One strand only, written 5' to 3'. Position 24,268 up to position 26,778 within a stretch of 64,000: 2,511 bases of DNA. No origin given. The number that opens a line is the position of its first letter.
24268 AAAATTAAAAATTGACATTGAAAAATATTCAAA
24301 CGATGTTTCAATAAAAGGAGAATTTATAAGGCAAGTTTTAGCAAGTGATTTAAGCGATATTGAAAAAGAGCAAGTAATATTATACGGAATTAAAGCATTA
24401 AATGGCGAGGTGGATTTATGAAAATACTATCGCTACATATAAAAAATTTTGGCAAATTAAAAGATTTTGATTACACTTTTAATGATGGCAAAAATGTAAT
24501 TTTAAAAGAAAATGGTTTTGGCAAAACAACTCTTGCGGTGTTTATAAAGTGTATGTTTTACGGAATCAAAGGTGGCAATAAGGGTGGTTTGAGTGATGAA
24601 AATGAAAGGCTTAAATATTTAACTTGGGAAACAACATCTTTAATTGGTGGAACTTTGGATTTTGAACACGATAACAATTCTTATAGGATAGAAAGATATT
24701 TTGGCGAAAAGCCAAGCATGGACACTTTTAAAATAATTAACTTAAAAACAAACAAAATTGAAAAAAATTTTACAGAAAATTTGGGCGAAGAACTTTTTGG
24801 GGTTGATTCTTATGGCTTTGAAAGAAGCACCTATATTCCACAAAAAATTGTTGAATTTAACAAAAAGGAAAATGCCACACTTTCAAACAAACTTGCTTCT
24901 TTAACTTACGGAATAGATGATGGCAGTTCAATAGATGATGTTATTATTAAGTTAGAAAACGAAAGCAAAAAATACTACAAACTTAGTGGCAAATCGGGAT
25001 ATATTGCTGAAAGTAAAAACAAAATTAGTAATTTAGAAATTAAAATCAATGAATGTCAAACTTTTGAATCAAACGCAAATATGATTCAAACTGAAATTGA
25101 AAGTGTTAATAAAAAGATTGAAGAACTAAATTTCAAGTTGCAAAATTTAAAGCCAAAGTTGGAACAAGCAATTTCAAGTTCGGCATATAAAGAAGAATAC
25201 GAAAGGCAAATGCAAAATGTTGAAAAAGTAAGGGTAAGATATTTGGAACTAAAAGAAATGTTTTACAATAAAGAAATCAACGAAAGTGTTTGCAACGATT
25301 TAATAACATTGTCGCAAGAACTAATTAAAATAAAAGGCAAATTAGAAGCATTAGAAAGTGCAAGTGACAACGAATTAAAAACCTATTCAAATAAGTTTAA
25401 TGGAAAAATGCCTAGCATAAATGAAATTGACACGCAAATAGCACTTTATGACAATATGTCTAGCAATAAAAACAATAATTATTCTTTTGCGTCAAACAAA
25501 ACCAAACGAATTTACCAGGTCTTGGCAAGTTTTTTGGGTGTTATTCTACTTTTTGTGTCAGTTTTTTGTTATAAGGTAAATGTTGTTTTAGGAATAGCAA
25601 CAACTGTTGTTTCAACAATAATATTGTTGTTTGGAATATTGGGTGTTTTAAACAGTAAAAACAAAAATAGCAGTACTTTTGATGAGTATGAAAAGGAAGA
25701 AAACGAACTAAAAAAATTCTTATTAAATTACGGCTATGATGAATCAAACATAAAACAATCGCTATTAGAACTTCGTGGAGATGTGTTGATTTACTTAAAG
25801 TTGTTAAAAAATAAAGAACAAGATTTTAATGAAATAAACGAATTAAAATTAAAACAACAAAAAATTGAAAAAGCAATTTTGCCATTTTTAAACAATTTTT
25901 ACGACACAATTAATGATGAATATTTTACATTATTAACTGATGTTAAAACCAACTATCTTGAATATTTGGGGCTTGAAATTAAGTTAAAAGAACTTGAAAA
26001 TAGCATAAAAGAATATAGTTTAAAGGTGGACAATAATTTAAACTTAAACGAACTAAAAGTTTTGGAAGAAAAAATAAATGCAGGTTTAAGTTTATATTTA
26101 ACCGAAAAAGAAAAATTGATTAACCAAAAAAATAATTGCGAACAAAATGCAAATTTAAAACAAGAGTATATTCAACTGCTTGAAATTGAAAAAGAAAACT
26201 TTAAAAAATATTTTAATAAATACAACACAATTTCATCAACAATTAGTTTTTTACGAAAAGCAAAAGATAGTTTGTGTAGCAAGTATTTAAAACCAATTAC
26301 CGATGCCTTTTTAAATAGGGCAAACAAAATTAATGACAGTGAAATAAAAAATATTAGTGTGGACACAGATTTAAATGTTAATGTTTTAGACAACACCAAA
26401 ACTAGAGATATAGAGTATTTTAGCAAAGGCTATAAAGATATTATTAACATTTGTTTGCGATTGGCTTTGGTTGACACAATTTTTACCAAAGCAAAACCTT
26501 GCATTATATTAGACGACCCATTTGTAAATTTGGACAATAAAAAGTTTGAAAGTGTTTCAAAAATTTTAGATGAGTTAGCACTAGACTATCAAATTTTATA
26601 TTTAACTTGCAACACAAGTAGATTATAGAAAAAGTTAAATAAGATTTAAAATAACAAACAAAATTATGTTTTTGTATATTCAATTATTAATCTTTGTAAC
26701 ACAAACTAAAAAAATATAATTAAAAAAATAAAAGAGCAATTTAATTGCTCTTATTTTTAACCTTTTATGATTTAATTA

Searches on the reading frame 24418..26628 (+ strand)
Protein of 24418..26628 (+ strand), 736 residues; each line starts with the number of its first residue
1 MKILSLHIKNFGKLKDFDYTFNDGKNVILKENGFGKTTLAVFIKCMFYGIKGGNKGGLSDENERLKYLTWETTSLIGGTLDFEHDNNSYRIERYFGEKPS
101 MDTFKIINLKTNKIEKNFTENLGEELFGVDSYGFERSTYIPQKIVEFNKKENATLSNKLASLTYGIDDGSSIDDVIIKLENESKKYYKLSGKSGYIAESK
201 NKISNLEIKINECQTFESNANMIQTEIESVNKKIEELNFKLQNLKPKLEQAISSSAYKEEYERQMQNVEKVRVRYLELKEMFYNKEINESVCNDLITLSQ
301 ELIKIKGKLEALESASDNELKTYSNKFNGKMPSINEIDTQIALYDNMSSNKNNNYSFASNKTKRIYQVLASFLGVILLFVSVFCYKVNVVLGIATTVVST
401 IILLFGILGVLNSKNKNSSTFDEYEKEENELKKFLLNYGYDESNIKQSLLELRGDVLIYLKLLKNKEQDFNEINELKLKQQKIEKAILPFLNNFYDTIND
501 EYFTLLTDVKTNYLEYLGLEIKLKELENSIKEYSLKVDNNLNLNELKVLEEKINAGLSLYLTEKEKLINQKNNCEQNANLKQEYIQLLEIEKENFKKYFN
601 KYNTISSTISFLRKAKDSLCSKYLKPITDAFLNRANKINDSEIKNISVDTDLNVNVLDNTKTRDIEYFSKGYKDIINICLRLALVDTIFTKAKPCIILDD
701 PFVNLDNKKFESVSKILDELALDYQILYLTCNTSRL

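Call 73: search_protein_families(library=pfam, max_evalue=0.00001, proteins=[window:24418-26628:+])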
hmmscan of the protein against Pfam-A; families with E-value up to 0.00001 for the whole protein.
window:24418-26628:+ (736 aa): 3 families
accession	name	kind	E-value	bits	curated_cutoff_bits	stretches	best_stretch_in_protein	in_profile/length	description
PF13476.12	AAA_23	-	2.5e-09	38.5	27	1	5-238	1-190/201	AAA domain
PF02463.25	SMC_N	-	6.5e-07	29.4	40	1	183-732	107-198/220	RecF/RecN/SMC N terminal domain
PF20237.3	DUF6594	-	3.8e-06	27.4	30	1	217-411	55-217/238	Family of unknown function (DUF6594)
